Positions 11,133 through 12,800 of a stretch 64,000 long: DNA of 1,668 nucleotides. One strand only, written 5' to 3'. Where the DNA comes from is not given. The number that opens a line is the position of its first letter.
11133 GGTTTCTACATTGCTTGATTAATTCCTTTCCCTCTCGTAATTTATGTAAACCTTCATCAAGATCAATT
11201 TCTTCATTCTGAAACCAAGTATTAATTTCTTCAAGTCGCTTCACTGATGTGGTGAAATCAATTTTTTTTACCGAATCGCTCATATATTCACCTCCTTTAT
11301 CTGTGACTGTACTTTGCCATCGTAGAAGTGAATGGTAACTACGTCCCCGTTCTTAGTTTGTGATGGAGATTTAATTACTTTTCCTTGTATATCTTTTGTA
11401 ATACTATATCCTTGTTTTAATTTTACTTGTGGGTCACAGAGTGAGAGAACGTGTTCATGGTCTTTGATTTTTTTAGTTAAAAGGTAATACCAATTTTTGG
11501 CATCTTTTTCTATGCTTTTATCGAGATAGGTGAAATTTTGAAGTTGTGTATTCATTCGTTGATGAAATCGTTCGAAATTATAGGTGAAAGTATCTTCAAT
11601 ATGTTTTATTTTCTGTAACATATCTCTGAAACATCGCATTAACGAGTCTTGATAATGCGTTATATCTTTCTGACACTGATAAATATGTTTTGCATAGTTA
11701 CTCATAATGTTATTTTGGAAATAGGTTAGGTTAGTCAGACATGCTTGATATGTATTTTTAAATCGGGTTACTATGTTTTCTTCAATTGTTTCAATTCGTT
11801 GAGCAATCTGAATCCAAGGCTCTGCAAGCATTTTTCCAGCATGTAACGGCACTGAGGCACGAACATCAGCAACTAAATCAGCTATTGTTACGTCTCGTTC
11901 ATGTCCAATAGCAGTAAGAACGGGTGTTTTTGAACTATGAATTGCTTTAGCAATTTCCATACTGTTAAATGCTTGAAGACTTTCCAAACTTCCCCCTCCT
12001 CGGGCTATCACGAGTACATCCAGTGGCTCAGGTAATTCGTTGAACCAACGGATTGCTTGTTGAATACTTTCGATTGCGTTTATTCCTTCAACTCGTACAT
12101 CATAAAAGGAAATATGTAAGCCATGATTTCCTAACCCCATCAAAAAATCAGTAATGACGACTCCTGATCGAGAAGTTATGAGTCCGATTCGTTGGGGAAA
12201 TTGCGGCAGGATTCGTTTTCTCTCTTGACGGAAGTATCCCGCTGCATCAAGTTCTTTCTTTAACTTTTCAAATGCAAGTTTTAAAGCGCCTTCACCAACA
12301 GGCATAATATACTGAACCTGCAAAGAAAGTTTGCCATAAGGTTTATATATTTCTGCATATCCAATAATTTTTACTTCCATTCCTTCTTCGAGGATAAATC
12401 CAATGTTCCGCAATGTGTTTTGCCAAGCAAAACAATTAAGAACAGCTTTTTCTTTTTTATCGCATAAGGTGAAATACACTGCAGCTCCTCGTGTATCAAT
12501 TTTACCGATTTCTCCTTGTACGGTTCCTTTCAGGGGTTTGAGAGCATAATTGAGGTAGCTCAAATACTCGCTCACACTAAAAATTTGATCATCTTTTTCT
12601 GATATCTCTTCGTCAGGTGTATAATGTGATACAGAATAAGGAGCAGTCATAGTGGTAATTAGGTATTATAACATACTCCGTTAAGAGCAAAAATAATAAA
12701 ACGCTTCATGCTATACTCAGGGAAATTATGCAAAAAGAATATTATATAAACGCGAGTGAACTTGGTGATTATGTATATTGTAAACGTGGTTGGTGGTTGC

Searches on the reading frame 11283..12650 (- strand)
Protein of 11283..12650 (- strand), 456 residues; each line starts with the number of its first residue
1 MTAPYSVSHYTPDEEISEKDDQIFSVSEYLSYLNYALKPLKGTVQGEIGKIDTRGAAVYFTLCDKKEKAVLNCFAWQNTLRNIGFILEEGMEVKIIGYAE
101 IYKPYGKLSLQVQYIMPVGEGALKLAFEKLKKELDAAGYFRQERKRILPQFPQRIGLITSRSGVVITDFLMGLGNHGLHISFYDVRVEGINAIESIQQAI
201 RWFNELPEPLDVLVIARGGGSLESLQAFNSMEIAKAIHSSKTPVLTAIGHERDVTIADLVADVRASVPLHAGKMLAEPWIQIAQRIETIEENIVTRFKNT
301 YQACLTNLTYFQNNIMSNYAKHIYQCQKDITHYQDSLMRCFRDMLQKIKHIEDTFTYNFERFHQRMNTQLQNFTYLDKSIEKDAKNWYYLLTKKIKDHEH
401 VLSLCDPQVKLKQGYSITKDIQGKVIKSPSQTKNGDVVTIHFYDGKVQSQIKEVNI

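Call 55: search_protein_families(library=pfam, proteins=[window:11283-12650:-], max_evalue=0.0001)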
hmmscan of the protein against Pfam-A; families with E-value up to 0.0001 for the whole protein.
window:11283-12650:- (456 aa): 3 families
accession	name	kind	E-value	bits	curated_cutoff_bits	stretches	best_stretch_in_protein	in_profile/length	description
PF02601.20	Exonuc_VII_L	-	2.2e-69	234.8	35.9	1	139-449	1-314/315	Exonuclease VII, large subunit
PF13742.12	tRNA_anti_2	-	1.7e-16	60.6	27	1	24-115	1-94/95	OB-fold nucleic acid binding domain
PF01336.31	tRNA_anti-codon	-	6.4e-07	29.7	27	1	43-117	2-74/75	OB-fold nucleic acid binding domain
